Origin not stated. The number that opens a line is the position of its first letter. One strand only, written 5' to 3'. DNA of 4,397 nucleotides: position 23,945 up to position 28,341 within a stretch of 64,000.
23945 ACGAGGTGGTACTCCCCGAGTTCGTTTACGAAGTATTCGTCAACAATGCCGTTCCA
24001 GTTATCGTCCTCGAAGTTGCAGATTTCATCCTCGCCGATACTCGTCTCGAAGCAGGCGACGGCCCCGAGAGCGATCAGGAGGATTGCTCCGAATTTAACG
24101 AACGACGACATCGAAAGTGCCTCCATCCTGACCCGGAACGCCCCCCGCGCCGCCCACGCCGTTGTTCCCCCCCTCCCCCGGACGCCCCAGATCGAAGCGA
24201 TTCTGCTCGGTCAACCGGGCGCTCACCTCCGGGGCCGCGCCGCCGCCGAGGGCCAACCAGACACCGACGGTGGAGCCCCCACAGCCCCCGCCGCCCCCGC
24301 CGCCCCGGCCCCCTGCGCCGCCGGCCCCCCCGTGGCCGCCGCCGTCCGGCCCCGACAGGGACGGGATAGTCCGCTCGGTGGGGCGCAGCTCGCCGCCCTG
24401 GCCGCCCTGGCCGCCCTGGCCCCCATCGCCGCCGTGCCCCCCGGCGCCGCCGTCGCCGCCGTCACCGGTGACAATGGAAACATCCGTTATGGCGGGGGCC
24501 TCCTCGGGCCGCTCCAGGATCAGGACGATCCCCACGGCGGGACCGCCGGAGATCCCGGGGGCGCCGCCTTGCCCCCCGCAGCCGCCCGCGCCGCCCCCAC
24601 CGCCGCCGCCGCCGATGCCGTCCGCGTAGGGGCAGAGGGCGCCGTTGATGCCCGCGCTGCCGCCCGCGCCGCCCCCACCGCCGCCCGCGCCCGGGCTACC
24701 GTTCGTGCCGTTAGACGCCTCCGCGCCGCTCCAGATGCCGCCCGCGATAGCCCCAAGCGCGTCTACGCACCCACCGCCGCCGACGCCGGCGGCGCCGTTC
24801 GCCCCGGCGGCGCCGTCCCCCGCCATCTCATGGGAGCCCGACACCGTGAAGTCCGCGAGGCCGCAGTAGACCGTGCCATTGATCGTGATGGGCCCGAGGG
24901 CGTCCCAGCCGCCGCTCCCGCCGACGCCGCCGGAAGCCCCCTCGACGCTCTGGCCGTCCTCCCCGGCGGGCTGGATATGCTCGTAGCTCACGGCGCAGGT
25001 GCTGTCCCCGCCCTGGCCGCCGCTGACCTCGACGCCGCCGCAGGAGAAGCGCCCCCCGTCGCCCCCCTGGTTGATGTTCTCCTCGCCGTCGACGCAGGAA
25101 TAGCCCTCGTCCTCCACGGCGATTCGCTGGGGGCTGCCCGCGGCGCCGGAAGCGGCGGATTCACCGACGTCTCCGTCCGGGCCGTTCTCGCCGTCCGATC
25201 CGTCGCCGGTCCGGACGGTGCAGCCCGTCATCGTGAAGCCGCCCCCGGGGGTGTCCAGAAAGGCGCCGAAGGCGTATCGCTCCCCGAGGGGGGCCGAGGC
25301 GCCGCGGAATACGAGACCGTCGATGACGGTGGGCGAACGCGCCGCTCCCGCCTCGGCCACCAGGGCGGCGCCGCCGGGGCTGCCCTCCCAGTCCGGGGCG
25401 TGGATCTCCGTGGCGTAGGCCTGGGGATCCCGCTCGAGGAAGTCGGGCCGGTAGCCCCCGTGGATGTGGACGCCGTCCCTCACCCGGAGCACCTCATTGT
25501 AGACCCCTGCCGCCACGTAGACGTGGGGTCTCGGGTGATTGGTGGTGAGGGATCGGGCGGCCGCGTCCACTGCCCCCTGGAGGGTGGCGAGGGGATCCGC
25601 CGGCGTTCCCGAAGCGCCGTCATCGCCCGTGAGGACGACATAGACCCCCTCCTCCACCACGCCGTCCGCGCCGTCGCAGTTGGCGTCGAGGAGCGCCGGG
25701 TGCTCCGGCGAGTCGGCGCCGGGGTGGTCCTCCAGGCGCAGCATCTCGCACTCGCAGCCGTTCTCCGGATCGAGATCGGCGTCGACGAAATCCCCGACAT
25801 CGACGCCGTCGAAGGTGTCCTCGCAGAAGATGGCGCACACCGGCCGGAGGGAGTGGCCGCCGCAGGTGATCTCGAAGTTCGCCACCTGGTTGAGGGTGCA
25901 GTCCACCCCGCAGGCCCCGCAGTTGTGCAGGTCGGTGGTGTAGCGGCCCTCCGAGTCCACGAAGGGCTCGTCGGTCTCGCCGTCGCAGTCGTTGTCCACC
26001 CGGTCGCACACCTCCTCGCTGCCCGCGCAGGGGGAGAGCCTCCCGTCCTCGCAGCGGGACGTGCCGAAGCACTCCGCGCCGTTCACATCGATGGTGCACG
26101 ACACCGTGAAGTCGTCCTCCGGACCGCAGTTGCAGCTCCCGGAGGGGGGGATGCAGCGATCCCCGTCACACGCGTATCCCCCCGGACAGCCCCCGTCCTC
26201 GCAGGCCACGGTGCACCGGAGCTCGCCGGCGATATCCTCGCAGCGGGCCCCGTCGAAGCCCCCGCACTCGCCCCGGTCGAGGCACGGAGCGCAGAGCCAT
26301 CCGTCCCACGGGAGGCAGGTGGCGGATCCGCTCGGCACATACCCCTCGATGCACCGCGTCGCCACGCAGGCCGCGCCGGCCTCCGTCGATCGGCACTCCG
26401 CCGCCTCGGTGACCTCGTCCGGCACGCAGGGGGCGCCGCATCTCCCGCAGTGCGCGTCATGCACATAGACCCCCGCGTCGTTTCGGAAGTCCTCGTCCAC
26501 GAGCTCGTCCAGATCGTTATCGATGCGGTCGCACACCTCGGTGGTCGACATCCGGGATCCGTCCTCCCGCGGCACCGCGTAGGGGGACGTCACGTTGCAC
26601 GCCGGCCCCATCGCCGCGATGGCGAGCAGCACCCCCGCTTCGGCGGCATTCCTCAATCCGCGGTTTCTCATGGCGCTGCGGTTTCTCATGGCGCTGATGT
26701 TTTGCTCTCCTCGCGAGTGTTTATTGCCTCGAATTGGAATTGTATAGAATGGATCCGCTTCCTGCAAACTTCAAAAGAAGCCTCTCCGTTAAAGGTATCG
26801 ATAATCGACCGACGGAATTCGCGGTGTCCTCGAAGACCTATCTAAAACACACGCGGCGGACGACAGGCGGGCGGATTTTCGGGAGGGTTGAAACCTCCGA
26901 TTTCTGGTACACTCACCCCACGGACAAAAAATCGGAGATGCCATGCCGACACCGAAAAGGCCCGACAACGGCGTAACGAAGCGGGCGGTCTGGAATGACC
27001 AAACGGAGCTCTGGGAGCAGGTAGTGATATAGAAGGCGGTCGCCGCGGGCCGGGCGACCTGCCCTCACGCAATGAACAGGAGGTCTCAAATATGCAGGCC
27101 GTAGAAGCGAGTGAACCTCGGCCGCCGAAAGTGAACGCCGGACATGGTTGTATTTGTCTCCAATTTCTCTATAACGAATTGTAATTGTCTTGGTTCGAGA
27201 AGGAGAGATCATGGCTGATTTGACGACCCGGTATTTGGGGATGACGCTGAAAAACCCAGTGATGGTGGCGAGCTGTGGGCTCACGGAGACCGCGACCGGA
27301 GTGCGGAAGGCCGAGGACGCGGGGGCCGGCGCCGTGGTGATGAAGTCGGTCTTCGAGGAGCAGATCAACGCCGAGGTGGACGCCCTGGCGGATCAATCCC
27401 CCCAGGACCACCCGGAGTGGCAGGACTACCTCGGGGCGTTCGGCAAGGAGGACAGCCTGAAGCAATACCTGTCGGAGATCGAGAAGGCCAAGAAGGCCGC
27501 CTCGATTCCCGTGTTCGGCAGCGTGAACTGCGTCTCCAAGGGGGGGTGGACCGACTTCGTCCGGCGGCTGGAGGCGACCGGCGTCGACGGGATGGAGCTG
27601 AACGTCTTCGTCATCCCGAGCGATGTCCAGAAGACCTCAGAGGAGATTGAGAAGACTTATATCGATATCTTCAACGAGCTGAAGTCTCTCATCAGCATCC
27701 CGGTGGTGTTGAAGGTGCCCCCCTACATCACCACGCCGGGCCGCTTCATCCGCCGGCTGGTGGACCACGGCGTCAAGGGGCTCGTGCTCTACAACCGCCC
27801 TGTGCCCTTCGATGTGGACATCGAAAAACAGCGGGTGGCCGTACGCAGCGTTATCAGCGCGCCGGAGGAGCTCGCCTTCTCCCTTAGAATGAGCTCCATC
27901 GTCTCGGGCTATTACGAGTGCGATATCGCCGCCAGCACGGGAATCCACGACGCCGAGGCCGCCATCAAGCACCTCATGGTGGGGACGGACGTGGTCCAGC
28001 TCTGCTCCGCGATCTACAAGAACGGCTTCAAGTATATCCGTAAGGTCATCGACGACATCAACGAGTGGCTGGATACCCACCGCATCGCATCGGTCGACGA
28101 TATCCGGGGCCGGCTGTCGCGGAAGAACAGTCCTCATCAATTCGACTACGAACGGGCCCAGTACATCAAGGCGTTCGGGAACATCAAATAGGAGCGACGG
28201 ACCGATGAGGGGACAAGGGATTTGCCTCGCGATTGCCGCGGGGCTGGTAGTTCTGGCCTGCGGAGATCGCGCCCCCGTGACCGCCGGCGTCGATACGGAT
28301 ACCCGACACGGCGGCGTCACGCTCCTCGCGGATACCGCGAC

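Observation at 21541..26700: Tandem pair of giant secreted paralogs combining MopE-like Cys motifs with a Gly-rich beta-helix-like half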

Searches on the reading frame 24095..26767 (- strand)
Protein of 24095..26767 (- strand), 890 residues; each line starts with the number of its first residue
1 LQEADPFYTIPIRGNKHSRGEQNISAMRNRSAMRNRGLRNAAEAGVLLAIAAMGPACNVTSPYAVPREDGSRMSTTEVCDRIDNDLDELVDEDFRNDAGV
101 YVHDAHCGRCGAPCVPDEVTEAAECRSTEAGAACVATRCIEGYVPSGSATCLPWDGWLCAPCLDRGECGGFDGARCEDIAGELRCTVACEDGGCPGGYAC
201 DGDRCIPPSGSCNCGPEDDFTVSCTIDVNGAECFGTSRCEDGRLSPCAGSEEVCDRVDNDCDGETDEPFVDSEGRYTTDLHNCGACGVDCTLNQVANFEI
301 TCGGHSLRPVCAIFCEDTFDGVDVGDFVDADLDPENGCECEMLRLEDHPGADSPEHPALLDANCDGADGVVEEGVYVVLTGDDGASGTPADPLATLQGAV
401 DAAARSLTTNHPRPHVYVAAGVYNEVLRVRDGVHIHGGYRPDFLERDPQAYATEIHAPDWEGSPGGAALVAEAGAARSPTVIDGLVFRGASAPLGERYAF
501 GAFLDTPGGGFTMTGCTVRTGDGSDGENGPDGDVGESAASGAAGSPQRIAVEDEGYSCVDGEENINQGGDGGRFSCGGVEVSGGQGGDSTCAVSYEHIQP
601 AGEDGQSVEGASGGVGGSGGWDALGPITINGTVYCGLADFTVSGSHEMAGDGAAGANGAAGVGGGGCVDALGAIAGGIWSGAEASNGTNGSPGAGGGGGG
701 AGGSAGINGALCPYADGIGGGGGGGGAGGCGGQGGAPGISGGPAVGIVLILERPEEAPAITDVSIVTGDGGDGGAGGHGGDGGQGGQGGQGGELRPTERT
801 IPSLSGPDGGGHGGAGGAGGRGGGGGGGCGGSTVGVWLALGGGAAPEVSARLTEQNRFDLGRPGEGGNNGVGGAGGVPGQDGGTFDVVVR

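Call 3: search_protein_families(library=pfam, proteins=[window:24095-26767:-], max_evalue=1)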
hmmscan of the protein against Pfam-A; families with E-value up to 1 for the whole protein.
window:24095-26767:- (890 aa): 1 family
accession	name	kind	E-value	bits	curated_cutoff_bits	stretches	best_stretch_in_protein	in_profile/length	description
PF11617.13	Cu-binding_MopE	-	5e-05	23.9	27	1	249-267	12-30/30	Putative metal-binding motif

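Call 4: search_protein_families(library=ncbifam, proteins=[window:24095-26767:-], max_evalue=1)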
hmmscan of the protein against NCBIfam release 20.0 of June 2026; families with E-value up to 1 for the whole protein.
window:24095-26767:- (890 aa): 2 families
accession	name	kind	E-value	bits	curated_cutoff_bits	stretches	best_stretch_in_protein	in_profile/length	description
NF007822.0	PRK10531.1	equivalog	0.12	11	436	1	384-429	86-129/430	putative acyl-CoA thioester hydrolase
NF048015.1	toxin_DhiT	equivalog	0.15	12.7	100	1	410-442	21-52/84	type II toxin-antitoxin system toxin DhiT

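Call 33: find_homologous_proteins(query=window:24095-26689:-)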
Query window:24095-26689:- (864 aa): 163 proteins with E <= 0.001 among 8000 candidates; the best 120 are listed.
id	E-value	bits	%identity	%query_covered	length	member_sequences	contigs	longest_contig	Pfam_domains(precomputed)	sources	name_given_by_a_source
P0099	0.0e+0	1928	100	100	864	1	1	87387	-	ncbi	-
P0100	0.0e+0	1244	69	97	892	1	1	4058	PF11617.14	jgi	jgi:hypothetical protein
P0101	1.8e-263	895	53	93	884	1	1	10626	PF11617.14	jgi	jgi:Putative metal-binding motif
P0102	7.3e-237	807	51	88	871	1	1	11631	-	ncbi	-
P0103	4.0e-236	805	52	94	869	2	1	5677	-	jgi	-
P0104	4.3e-235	801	50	96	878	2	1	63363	PF11617.14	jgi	jgi:hypothetical protein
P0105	3.5e-233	795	51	84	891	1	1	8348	-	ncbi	-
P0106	4.0e-233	795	52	91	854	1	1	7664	-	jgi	jgi:hypothetical protein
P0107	2.3e-226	772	49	99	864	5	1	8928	PF11617.14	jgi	jgi:hypothetical protein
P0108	1.0e-224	767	51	91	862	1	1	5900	-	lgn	-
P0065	3.6e-222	759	51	91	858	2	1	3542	-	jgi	jgi:hypothetical protein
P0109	1.0e-215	737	50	91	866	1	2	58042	-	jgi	jgi:hypothetical protein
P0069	1.5e-215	737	49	91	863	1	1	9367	-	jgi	-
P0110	2.2e-210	720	48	80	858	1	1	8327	-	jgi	jgi:hypothetical protein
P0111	2.6e-207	709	50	87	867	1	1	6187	-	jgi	jgi:hypothetical protein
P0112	1.1e-206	707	48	93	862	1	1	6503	PF11617.14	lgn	-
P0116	6.3e-203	695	47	72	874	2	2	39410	PF11617.14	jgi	jgi:hypothetical protein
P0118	5.8e-202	692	49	94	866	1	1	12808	PF11617.14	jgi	jgi:hypothetical protein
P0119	5.8e-201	688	46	97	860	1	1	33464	PF11617.14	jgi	jgi:hypothetical protein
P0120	3.4e-200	686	47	85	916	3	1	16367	PF11617.14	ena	-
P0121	4.2e-200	685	48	94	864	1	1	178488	PF11617.14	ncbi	-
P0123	1.1e-199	684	47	94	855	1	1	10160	PF11617.14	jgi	jgi:hypothetical protein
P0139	3.4e-188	646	46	7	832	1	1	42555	PF11617.14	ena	-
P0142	1.0e-186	641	46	84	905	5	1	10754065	-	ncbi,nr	ncbi:Hypothetical protein I5071_10850 [Sandaracinus amylolyticus]|nr:Hypothetical protein I5071_1085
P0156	5.4e-177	609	44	94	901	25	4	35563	PF11617.14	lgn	-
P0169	5.2e-162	559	42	94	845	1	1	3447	PF11617.14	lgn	-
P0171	4.8e-152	526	47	62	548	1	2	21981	PF11617.14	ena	-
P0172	1.6e-151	525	42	75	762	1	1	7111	PF11617.14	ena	-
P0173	2.5e-151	524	48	69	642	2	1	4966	PF11617.14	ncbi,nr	ncbi:MAG: hypothetical protein GYA57_04925, partial [Myxococcales bacterium]|nr:hypothetical protein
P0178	7.9e-114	400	46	51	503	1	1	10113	PF11617.14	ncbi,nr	ncbi:MAG: hypothetical protein GXP55_18980, partial [Deltaproteobacteria bacterium]|nr:hypothetical 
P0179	8.6e-95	337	35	75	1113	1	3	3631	PF11617.14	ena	-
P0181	2.1e-90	322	33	72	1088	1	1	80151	PF11617.14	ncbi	ncbi:MAG: hypothetical protein AMXMBFR64_34600 [Myxococcales bacterium]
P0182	1.3e-89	320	34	84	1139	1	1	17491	PF11617.14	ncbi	-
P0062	2.0e-87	313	32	72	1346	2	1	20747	PF11617.14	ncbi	ncbi:MAG: hypothetical protein ACI9MR_000360 [Myxococcota bacterium]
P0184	2.0e-81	293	37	76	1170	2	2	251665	PF11617.14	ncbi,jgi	jgi:hypothetical protein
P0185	9.7e-80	287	34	15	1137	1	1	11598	PF11617.14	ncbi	ncbi:MAG: MopE-related protein [Myxococcota bacterium]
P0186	2.4e-78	283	35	70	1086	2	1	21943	PF11617.14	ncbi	-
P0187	2.2e-77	279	31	71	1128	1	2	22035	PF11617.14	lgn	-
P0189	5.5e-75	271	31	61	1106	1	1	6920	PF07602.18,PF11617.14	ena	-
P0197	1.3e-49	187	35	9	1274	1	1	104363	PF11617.14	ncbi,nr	ncbi:MAG: hypothetical protein CMK59_01975, partial [Proteobacteria bacterium]|nr:hypothetical prote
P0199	5.6e-44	169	-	-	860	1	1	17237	PF11617.14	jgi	jgi:hypothetical protein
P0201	6.3e-43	165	26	57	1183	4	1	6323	PF11617.14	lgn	-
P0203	5.2e-41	159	50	5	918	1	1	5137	PF11617.14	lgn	-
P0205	9.6e-39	151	33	55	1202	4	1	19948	PF11617.14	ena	-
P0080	7.8e-36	142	33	55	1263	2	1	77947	PF11617.14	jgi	jgi:hypothetical protein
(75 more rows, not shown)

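Call 40: find_encoding_contigs(protein=P0142, flank=10000, max_places=1)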
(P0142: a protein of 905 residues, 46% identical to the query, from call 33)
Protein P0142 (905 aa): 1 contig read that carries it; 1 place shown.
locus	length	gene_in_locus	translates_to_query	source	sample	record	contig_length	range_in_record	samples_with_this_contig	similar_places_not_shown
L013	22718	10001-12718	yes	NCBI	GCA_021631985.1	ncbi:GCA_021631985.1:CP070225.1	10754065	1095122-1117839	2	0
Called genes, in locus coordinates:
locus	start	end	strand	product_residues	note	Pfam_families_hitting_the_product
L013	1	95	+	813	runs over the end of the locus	PF01590:GAF, PF13185:GAF_2, PF13492:GAF_3, PF00158:Sigma54_activat, PF14532:Sigma54_activ_2, PF07728:AAA_5 (weak), PF25601:AAA_lid_14, PF02954:HTH_8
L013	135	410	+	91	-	-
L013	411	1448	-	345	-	PF01476:LysM, PF05951:Peptidase_M15_2, PF08291:Peptidase_M15_3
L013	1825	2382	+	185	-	PF01381:HTH_3 (weak), PF13443:HTH_26 (weak)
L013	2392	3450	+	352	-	PF11104:PilM_2, PF14450:FtsA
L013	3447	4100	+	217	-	PF05137:PilN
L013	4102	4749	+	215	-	PF04612:T2SSM (weak), PF04350:PilO, PF10741:T2SSM_b (weak)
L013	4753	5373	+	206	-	-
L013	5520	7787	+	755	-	PF11741:AMIN (faint), PF21305:type_II_gspD_N0 (weak), PF07660:STN, PF03958:Secretin_N, PF00263:Secretin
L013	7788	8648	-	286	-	-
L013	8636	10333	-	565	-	PF01839:FG-GAP (faint), PF13517:FG-GAP_3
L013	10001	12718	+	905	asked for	-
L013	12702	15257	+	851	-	-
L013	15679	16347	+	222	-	-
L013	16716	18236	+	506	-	PF14592:Chondroitinas_B (weak), PF22842:Pel9A-like_beta_helix, PF13229:Beta_helix (faint)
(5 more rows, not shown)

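Call 41: find_encoding_contigs(protein=P0099, flank=3000, max_places=1)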
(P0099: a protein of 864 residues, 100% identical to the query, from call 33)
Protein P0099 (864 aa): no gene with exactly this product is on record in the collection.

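Call 57: search_protein_families(library=phrogs, proteins=[window:24095-26689:-], max_evalue=0.1)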
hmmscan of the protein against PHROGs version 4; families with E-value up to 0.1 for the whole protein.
window:24095-26689:- (864 aa): 1 family
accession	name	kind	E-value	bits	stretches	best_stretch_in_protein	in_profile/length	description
phrog_15409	-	unknown function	0.058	14.4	0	251-269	15-33/67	-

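Call 62: list_cluster_members(proteins=[P0099, P0001, P0142])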
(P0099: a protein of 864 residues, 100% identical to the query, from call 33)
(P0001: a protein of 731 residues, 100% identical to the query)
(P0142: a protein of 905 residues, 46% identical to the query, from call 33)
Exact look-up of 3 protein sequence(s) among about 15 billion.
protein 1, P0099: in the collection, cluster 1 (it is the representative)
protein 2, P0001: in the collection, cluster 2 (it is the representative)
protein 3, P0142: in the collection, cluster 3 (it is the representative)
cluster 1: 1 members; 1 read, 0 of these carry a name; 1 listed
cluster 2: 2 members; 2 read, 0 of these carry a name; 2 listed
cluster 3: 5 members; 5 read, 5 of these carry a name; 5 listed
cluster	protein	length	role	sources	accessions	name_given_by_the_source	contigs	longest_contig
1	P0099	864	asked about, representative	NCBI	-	-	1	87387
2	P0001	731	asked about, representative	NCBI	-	-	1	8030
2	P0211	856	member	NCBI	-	-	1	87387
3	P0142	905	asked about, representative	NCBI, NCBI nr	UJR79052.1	Hypothetical protein I5071_10850 [Sandaracinus amylolyticus]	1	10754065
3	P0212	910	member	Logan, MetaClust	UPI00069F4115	status=active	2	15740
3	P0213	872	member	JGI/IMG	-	hypothetical protein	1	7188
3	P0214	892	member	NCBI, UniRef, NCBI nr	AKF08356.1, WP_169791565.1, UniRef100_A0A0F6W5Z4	hypothetical protein [Sandaracinus amylolyticus] | PE-PGRS family protein n=1 Tax=Sandaracinus amylolyticus TaxID=927083 ...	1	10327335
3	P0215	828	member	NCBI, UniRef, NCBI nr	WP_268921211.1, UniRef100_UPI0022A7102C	hypothetical protein [Sandaracinus amylolyticus] | hypothetical protein n=1 Tax=Sandaracinus amylolyticus TaxID=927083 RepID=UPI0022A7102C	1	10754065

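Call 63: find_encoding_contigs(protein=P0211, flank=2000, max_places=1)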
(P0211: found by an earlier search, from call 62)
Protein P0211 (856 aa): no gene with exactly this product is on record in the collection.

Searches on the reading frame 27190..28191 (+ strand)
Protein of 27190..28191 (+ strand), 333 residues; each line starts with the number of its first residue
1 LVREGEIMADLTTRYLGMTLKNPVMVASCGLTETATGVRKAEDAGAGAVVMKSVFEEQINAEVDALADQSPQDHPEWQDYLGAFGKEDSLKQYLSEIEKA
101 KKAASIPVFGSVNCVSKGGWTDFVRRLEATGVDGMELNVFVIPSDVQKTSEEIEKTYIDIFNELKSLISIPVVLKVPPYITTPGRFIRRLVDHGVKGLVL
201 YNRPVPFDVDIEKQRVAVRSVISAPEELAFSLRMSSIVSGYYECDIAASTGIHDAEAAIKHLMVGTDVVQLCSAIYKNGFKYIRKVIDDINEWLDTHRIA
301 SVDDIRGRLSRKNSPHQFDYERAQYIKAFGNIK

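Call 15: search_protein_families(library=pfam, proteins=[window:27190-28191:+], max_evalue=0.001)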
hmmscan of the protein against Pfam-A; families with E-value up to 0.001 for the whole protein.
window:27190-28191:+ (333 aa): 1 family
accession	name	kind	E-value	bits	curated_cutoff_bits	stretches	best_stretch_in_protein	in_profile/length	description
PF01180.27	DHO_dh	-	5.3e-14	52.5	27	1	11-294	2-291/291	Dihydroorotate dehydrogenase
